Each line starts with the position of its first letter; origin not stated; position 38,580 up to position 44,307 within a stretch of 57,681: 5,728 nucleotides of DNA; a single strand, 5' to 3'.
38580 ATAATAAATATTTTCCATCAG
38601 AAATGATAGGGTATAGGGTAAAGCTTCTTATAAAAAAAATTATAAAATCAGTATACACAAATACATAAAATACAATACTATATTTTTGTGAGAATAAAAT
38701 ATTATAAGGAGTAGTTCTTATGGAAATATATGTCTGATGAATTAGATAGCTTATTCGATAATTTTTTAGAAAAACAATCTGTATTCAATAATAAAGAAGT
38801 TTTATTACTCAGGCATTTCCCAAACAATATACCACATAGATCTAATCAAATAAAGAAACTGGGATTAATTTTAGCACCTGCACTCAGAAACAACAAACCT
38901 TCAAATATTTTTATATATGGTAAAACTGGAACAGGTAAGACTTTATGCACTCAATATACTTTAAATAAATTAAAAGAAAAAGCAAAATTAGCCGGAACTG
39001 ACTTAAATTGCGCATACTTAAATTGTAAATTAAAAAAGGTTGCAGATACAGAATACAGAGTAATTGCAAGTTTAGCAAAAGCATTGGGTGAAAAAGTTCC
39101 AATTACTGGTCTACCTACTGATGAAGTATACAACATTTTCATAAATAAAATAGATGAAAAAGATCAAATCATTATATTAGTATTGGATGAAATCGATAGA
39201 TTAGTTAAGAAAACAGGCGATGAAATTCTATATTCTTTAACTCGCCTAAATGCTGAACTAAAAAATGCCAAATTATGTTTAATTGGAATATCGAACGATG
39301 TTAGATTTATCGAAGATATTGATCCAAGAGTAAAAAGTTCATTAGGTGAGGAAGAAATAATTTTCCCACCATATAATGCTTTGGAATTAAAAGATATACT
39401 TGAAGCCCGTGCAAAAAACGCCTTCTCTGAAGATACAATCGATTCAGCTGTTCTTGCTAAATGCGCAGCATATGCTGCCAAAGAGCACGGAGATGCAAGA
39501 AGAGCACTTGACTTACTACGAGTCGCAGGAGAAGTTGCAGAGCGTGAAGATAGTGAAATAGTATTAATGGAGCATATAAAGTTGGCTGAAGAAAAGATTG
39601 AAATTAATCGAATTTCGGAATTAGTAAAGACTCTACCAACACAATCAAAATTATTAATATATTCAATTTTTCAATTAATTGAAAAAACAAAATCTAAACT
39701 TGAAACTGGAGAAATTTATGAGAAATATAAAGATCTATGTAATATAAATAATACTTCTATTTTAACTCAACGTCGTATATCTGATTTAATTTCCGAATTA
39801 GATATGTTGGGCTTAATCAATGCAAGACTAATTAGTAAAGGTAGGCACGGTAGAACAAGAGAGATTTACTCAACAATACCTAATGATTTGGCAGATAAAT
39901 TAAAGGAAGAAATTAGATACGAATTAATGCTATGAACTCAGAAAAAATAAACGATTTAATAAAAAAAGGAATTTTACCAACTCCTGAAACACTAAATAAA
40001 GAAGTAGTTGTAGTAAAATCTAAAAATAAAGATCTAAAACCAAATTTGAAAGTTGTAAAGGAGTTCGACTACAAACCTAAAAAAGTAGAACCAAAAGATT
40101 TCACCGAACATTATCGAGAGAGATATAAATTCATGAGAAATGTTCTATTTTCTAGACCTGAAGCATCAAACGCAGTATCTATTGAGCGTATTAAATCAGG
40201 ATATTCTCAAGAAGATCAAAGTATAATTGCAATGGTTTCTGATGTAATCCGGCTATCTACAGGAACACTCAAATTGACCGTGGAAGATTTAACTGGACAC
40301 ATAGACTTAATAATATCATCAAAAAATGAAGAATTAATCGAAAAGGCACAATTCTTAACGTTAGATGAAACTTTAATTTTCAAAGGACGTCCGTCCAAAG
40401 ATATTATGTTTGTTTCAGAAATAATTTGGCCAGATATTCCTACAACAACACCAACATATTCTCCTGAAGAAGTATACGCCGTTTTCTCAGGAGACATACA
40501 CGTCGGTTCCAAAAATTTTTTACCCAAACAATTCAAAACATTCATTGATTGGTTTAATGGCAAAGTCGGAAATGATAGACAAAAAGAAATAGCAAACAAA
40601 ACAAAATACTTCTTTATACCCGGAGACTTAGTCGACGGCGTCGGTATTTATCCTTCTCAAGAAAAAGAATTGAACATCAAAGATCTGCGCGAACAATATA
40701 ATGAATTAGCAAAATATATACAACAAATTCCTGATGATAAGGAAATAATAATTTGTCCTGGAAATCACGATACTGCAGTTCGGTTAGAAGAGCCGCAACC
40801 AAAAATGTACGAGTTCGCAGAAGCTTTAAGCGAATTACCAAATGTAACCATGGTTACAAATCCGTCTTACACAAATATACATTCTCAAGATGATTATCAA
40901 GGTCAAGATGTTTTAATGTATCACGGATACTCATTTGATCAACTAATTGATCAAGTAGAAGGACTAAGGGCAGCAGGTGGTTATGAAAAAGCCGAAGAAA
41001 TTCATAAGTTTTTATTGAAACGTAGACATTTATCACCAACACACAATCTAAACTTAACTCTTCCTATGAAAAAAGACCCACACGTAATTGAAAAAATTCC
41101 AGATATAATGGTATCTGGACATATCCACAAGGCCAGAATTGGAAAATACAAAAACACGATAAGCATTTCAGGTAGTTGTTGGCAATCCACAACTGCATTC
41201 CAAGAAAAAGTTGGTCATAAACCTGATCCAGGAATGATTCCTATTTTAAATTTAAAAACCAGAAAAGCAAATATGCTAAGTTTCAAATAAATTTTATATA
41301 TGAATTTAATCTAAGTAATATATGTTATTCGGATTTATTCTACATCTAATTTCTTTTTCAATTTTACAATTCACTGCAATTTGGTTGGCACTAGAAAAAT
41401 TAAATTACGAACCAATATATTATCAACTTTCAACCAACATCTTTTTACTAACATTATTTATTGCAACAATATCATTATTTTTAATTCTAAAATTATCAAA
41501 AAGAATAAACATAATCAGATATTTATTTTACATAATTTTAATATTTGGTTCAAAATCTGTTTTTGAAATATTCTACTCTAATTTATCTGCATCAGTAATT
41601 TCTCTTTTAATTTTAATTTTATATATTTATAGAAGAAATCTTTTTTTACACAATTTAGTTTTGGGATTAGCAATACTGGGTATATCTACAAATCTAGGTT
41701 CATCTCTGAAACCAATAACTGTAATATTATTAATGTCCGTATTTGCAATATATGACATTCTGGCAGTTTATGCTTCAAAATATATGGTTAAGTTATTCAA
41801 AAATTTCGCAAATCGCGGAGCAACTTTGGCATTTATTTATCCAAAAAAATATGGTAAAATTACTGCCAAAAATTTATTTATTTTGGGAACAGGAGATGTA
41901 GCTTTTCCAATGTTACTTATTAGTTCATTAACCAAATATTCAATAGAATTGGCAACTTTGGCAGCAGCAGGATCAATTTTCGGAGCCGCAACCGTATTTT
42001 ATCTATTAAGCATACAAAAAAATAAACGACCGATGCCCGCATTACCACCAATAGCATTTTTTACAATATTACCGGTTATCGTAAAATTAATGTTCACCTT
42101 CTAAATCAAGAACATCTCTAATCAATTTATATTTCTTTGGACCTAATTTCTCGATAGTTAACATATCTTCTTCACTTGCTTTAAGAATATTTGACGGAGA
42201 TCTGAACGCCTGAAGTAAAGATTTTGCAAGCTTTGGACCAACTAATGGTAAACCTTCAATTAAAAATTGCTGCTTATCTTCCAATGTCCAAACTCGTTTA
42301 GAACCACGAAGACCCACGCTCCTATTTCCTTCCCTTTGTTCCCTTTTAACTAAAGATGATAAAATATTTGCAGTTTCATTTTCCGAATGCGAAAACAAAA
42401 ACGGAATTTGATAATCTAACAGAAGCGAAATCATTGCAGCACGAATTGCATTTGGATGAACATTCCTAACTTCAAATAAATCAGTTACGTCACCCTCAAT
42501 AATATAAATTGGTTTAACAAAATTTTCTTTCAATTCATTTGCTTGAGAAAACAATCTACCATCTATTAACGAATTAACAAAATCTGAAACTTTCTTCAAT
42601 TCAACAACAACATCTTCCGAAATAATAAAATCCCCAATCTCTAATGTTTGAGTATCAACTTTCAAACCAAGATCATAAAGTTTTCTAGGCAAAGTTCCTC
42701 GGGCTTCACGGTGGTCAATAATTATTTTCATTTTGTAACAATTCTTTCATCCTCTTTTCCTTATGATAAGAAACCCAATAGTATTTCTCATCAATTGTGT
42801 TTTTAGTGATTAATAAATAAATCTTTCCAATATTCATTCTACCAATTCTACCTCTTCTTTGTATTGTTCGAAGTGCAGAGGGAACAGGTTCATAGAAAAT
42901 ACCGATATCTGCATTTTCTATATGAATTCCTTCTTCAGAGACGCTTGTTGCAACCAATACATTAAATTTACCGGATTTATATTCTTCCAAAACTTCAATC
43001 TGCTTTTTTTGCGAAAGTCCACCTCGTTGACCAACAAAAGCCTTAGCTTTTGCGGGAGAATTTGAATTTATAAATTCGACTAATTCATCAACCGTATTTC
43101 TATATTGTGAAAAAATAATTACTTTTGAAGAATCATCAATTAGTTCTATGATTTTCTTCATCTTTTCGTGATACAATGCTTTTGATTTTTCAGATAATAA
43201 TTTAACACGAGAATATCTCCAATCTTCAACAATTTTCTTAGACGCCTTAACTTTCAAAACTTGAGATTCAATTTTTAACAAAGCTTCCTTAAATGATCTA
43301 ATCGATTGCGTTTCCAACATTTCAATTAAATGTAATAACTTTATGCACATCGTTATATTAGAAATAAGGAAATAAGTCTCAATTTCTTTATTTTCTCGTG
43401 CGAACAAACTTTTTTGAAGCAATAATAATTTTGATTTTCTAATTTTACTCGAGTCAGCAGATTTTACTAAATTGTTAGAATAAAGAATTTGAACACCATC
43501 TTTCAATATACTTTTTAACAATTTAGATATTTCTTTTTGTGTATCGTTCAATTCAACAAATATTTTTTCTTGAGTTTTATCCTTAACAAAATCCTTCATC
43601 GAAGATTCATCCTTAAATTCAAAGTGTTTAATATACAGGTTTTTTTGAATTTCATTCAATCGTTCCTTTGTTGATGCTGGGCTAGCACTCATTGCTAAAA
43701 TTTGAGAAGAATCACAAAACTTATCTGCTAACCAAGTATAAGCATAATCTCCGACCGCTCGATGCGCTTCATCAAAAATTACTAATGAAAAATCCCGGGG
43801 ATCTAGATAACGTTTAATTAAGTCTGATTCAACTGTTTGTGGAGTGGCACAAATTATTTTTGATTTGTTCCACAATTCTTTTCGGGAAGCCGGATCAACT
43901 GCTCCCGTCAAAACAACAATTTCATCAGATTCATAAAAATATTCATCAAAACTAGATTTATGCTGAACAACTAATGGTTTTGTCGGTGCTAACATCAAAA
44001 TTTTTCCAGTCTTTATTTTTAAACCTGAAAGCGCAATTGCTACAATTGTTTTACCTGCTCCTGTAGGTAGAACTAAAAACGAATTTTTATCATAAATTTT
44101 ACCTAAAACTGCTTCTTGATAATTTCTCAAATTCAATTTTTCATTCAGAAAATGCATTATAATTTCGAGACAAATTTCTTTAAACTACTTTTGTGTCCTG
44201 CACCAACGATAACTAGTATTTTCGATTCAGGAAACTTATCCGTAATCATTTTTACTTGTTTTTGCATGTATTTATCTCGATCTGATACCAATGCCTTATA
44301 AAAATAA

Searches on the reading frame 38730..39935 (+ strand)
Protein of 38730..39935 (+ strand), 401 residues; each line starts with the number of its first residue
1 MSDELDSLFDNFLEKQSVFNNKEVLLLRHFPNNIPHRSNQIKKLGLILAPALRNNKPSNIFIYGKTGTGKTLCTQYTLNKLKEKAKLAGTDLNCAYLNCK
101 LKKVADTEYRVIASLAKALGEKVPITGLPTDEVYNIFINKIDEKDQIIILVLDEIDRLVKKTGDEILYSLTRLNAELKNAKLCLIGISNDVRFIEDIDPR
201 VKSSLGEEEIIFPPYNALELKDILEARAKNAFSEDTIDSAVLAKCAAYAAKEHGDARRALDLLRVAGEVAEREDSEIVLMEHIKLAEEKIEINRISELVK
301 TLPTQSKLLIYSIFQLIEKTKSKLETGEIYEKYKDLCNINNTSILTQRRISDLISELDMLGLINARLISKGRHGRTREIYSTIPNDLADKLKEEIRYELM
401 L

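Call 9: search_protein_families(library=pfam, proteins=[window:38730-39935:+], max_evalue=0.001)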
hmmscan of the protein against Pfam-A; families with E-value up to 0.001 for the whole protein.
window:38730-39935:+ (401 aa): 10 families
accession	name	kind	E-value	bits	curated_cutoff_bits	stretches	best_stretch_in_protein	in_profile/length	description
PF09079.17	Cdc6_C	-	5.7e-28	97.2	25.1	1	297-386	1-91/96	CDC6, C terminal winged helix domain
PF22703.2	Cdc6_lid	-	1.1e-23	83.4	27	1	221-287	1-67/68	Cdc6 AAA+ ATPase-type lid domain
PF13401.12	AAA_22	-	3e-11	44.2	27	1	57-187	5-123/130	AAA domain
PF13191.12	AAA_16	-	1e-07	33.1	32.6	1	35-175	3-160/167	AAA ATPase domain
PF00004.35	AAA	-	2.5e-07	31.6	21.2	1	61-202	2-119/131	ATPase family associated with various cellular activities (AAA)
PF01637.24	ATPase_2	-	7.7e-07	29.6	33.2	1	52-185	15-151/225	ATPase domain predominantly from Archaea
PF22606.2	Cdc6-ORC-like_ATPase_lid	-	1e-06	29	27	1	215-273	1-59/60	Cdc6/ORC-like, ATPase lid domain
PF00270.35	DEAD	-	2.4e-05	24.6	26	0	57-81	14-39/167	DEAD/DEAH box helicase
PF09848.15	SLFN-g3_helicase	-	0.00035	20.4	24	1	59-162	3-95/354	Schlafen group 3, DNA/RNA helicase domain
PF24883.2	NPHP3_N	-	0.00063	20.4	24.8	0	55-124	20-84/164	Nephrocystin 3, N-terminal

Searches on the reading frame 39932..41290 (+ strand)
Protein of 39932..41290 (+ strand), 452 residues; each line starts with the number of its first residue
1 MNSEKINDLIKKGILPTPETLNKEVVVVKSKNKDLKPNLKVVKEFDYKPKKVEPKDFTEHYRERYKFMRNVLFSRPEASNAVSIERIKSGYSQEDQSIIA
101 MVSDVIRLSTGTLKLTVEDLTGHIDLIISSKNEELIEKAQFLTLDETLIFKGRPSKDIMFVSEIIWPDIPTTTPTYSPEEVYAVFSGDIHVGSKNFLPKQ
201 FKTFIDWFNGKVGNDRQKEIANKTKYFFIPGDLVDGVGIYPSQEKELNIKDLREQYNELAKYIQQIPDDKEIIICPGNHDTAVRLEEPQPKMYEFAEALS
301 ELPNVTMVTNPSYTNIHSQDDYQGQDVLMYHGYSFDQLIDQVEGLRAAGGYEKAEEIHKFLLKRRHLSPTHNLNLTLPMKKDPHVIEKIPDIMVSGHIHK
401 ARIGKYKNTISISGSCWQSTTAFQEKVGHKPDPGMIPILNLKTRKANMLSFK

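Call 9: search_protein_families(library=pfam, proteins=[window:39932-41290:+], max_evalue=0.001)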
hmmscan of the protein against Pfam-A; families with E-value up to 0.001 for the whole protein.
window:39932-41290:+ (452 aa): 3 families
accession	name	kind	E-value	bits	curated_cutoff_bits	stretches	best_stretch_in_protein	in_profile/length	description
PF00149.33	Metallophos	-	6e-11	43.6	21.5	1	185-400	5-190/191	Calcineurin-like phosphoesterase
PF04042.21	DNA_pol_E_B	-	2.5e-08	34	29.1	1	247-397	57-203/210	DNA polymerase alpha/epsilon subunit B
PF12850.12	Metallophos_2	-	0.00097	19.6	27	0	266-412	49-130/154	Calcineurin-like phosphoesterase superfamily domain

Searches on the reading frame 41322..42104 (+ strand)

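Call 9: search_protein_families(library=pfam, proteins=[window:41322-42104:+], max_evalue=0.001)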
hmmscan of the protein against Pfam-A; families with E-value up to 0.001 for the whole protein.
window:41322-42104:+ (260 aa): 2 families
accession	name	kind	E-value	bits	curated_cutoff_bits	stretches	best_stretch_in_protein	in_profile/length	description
PF06550.16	SPP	-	5.4e-10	39.7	23.9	1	37-256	34-278/283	Signal-peptide peptidase, presenilin aspartyl protease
PF04258.18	Peptidase_A22B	-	2e-06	28.1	23.3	1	73-230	79-237/286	Signal peptide peptidase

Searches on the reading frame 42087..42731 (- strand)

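Call 27: search_protein_families(library=pfam, proteins=[window:42087-42731:-], max_evalue=0.001)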
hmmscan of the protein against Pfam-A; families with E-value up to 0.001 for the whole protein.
window:42087-42731:- (214 aa): 3 families
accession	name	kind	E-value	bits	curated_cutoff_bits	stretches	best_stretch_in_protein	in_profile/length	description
PF02732.21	ERCC4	-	1.9e-33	115.7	24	1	5-127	1-140/140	ERCC4 domain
PF14520.12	HHH_5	-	4e-07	30.8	27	1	160-206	6-53/57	Helix-hairpin-helix domain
PF12826.13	HHH_2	-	4e-07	30.5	27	1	160-200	7-47/64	Helix-hairpin-helix motif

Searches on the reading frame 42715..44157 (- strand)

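Call 27: search_protein_families(library=pfam, proteins=[window:42715-44157:-], max_evalue=0.001)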
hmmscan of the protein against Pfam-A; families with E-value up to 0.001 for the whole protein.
window:42715-44157:- (480 aa): 5 families
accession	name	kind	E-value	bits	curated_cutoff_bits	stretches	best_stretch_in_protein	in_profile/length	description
PF04851.21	ResIII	-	9.4e-23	81.3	22.5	1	8-161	2-163/164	Type III restriction enzyme, res subunit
PF00270.35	DEAD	-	2.3e-22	79.9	26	1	12-165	2-165/167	DEAD/DEAH box helicase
PF00271.37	Helicase_C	-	3.5e-22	79.2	23.5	1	331-442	1-110/110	Helicase conserved C-terminal domain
PF21210.2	RNA_helicase_helical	-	2.7e-07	31.1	27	1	217-317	3-105/108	Putative ATP-dependent RNA helicase, helical bundle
PF18766.7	SWI2_SNF2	-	0.00042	20.5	26.7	1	32-210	27-199/221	SWI2/SNF2 ATPase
